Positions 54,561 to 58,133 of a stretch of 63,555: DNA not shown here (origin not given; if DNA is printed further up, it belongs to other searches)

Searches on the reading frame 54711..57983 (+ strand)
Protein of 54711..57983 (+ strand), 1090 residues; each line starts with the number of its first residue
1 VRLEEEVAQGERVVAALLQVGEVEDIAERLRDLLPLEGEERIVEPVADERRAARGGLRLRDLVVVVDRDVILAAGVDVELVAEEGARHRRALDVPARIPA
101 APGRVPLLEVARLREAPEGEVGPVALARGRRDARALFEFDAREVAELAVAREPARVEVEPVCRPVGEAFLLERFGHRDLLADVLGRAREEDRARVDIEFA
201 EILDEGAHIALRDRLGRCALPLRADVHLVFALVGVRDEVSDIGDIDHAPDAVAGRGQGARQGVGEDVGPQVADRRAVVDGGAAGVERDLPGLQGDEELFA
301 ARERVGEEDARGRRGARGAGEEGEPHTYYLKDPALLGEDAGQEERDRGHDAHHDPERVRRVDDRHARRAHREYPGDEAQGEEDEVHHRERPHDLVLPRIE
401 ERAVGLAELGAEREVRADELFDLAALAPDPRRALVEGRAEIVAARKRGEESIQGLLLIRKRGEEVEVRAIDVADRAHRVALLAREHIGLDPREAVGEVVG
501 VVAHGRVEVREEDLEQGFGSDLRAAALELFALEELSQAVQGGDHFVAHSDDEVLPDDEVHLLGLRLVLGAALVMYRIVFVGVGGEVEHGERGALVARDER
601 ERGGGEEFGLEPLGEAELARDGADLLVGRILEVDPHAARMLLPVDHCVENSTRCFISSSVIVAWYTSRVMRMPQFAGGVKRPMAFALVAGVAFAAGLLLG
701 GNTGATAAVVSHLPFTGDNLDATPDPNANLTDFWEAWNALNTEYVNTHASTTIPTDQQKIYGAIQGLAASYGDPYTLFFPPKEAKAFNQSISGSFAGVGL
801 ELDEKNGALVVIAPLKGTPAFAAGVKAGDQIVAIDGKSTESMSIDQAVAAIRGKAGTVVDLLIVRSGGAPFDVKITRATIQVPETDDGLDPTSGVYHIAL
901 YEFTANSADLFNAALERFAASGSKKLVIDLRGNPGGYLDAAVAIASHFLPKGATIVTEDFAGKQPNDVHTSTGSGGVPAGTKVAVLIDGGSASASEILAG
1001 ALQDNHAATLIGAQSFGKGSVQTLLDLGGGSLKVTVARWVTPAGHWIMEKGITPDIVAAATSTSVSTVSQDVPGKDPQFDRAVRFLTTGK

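Call 64: search_protein_families(library=pfam, proteins=[window:54711-57983:+], max_evalue=0.00001)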
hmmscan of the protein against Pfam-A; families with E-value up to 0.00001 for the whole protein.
window:54711-57983:+ (1090 aa): 4 families
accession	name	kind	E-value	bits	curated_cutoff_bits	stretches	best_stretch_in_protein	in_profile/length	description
PF03572.23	Peptidase_S41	-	1e-45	155.7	24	1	898-1057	5-164/165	Peptidase family S41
PF17820.7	PDZ_6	-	5e-12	45.8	27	1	811-865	2-54/54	PDZ domain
PF00595.29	PDZ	-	1.3e-11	45.2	23.2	1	797-863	11-80/81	PDZ domain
PF13180.12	PDZ_2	-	5e-07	30.4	27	1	798-867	3-71/80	PDZ domain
